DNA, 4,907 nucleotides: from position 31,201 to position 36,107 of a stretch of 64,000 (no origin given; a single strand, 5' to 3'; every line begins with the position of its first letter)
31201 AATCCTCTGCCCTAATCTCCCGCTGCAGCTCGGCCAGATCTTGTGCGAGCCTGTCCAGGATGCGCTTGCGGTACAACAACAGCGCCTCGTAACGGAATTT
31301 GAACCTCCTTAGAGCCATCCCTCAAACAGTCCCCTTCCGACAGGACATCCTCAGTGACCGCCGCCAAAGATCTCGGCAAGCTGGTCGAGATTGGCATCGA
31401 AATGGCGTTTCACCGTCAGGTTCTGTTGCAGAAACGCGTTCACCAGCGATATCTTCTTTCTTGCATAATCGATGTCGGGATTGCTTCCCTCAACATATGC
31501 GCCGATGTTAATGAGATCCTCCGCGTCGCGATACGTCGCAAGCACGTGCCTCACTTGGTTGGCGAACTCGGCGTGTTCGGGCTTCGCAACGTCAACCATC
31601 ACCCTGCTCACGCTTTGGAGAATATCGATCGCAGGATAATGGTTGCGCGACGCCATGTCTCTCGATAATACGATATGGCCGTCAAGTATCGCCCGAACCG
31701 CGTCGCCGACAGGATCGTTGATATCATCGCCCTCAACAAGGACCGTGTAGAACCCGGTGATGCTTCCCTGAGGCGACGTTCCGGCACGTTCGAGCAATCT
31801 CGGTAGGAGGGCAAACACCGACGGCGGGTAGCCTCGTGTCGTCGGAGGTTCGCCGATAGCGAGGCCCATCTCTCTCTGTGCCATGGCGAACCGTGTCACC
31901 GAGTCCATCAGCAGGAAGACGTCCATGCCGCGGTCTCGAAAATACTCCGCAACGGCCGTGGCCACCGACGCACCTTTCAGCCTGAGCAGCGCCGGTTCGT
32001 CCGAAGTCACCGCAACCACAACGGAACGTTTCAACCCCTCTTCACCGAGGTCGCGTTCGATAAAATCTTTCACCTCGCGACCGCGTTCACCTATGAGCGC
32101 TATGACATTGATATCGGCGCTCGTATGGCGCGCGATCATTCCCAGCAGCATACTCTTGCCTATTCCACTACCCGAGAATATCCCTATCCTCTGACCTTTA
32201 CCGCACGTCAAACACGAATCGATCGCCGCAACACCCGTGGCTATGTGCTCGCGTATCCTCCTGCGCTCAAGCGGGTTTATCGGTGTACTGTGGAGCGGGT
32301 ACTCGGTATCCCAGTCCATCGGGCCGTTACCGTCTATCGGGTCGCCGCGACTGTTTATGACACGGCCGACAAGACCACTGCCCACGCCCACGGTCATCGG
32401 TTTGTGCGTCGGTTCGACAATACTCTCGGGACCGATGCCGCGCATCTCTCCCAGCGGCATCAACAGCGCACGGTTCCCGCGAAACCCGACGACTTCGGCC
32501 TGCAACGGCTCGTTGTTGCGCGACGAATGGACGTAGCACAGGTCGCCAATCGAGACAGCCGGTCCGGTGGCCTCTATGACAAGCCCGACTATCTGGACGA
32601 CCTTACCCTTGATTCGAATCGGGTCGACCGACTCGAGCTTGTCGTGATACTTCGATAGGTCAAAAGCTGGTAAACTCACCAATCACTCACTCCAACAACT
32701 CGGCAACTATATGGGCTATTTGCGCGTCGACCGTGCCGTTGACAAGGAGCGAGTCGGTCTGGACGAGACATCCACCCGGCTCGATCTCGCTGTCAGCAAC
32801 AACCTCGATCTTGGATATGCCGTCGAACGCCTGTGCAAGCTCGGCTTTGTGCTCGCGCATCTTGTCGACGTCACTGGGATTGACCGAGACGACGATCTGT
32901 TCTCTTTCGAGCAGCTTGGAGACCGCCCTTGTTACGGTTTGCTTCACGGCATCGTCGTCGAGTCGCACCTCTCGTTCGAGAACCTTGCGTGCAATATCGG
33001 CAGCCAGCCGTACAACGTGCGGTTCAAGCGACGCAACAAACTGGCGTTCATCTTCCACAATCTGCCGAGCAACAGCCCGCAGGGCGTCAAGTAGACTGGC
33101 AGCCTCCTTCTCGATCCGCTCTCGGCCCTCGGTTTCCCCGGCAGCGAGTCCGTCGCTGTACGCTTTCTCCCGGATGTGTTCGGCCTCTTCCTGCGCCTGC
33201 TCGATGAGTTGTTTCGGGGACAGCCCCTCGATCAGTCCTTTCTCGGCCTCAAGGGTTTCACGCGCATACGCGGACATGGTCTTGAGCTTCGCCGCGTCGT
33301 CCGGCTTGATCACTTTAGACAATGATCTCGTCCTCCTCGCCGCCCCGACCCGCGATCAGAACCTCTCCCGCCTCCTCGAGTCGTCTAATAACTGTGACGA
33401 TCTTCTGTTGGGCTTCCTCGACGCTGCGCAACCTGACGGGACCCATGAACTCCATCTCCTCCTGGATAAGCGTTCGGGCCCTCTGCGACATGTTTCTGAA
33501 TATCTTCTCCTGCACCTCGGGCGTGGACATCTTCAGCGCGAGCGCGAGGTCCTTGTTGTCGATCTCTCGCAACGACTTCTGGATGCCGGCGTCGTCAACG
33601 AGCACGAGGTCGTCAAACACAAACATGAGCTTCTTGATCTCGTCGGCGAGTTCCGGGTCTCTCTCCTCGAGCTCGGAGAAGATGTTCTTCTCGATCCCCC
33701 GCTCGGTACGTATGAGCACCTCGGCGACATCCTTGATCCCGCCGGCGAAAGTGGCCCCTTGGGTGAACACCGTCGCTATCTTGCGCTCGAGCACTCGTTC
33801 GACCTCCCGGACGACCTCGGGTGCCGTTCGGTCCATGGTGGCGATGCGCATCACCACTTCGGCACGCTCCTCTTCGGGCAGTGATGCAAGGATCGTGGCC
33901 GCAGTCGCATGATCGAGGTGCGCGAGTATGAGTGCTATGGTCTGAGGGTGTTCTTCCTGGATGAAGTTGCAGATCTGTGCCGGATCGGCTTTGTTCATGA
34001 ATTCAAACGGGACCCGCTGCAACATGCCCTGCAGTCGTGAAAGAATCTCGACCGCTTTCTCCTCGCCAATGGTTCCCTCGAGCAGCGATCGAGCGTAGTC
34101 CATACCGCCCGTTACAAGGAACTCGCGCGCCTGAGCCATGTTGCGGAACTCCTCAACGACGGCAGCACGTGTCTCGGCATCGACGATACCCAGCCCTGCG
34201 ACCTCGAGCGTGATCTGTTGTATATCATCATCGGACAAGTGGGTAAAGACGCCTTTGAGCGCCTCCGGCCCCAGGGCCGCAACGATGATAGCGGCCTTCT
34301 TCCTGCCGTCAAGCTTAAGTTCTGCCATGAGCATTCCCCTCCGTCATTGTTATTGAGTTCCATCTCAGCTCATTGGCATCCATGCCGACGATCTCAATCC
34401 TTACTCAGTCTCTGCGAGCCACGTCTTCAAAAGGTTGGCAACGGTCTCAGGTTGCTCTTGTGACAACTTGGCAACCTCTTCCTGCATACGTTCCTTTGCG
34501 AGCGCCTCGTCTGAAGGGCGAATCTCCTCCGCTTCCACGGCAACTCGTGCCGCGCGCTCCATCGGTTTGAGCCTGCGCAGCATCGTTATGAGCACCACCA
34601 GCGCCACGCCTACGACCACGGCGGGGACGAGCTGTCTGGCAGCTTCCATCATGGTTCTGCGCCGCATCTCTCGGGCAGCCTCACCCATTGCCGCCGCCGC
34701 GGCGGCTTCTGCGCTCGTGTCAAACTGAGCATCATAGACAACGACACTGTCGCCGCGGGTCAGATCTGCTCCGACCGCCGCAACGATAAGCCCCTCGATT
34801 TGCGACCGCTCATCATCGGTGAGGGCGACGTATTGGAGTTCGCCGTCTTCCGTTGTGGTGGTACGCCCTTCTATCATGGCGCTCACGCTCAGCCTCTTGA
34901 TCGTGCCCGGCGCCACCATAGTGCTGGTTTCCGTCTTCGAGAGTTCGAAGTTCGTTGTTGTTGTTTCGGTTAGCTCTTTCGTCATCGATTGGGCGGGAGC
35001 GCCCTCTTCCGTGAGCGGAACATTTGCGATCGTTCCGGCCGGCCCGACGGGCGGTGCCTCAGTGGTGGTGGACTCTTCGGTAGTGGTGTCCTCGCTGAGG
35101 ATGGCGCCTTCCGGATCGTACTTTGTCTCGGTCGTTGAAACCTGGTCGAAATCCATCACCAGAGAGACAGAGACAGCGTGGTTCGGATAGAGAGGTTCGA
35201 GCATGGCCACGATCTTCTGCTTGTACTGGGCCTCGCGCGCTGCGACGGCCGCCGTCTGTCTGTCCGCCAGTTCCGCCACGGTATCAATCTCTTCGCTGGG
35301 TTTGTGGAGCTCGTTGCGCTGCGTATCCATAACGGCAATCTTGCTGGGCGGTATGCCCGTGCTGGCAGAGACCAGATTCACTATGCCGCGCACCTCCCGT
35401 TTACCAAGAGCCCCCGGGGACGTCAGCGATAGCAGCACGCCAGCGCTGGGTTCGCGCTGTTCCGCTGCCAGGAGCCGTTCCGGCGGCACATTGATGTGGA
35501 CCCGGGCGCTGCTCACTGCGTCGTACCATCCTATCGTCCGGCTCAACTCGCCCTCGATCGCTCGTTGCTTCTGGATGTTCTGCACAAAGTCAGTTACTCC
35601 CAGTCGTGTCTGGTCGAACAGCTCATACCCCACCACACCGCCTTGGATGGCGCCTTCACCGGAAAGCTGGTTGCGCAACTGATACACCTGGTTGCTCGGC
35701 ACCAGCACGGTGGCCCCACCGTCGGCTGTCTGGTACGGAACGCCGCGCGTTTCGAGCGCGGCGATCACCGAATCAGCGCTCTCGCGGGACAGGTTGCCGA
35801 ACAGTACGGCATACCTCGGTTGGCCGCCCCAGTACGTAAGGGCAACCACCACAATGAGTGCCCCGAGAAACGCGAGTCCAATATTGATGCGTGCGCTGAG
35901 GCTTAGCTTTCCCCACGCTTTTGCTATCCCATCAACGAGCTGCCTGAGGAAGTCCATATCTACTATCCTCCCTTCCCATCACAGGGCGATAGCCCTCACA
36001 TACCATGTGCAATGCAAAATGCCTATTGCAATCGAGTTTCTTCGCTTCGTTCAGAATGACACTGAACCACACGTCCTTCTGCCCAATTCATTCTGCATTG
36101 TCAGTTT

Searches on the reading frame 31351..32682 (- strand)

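Call 67: search_protein_families(library=pfam, proteins=[window:31351-32682:-], max_evalue=0.0001)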
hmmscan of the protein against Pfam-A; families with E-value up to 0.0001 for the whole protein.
window:31351-32682:- (443 aa): 3 families
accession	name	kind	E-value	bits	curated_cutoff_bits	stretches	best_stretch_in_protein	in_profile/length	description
PF00006.31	ATP-synt_ab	-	1.7e-89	299.5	29.5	1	150-359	1-213/213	ATP synthase alpha/beta family, nucleotide-binding domain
PF18269.6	T3SS_ATPase_C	-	5.1e-22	78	22.7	1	367-437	2-72/72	T3SS EscN ATPase C-terminal domain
PF02874.29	ATP-synt_ab_N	-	4e-11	43.7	20.9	1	28-92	1-68/69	ATP synthase alpha/beta family, beta-barrel domain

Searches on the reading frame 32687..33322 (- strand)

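Call 67: search_protein_families(library=pfam, proteins=[window:32687-33322:-], max_evalue=0.0001)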
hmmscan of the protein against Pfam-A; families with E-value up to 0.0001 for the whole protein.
window:32687-33322:- (211 aa): 1 family
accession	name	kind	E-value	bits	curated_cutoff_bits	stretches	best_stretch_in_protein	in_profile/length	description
PF02108.21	FliH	-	2.8e-19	69.7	24.1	1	79-204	5-127/128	Flagellar assembly protein FliH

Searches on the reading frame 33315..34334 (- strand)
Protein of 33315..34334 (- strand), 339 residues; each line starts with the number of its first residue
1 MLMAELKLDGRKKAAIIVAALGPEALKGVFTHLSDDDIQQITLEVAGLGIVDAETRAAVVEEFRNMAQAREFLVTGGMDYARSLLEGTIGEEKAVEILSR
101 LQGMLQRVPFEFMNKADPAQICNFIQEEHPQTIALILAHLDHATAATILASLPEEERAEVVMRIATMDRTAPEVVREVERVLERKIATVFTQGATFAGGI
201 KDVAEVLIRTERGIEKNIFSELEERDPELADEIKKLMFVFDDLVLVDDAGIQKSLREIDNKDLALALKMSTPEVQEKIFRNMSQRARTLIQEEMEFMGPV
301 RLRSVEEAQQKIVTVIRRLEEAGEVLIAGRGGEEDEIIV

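Call 67: search_protein_families(library=pfam, proteins=[window:33315-34334:-], max_evalue=0.0001)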
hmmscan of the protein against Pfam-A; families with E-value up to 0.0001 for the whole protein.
window:33315-34334:- (339 aa): 4 families
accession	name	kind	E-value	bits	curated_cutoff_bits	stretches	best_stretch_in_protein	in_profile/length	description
PF01706.21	FliG_C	-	6.3e-47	158.8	23.3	1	221-326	2-107/108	FliG C-terminal domain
PF14842.11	FliG_N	-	3.3e-38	130.9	25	2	7-110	1-104/104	FliG N-terminal domain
PF14841.11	FliG_M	-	3.7e-32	110.8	25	1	118-192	1-75/76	FliG middle domain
PF03448.22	MgtE_N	-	4.5e-07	30.8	25.9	0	111-160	44-93/102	MgtE intracellular N domain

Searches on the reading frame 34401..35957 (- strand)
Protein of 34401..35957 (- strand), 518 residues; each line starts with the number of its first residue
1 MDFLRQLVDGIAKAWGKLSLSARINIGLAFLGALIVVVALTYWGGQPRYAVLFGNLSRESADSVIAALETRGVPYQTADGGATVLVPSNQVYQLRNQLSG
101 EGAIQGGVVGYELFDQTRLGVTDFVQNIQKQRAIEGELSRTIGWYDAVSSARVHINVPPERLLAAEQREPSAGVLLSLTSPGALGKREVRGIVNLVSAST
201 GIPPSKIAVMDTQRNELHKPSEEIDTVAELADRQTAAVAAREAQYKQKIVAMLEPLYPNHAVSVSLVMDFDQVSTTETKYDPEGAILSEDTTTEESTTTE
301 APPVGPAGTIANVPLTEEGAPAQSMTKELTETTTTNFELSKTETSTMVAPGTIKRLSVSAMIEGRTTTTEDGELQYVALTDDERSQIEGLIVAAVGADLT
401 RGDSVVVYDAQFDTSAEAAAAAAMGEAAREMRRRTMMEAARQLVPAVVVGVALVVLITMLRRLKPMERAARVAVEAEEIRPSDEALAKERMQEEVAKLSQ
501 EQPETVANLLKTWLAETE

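Call 35: search_protein_families(library=pfam, proteins=[window:34401-35957:-], max_evalue=0.001)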
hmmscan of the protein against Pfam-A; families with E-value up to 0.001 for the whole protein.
window:34401-35957:- (518 aa): 2 families
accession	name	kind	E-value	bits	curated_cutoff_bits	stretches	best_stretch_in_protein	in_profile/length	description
PF01514.23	YscJ_FliF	-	1.7e-49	168.5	24.4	1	46-217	3-177/179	Secretory protein of YscJ/FliF family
PF08345.17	YscJ_FliF_C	-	3.5e-31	109.1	23.8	1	259-412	9-147/147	Flagellar M-ring protein C-terminal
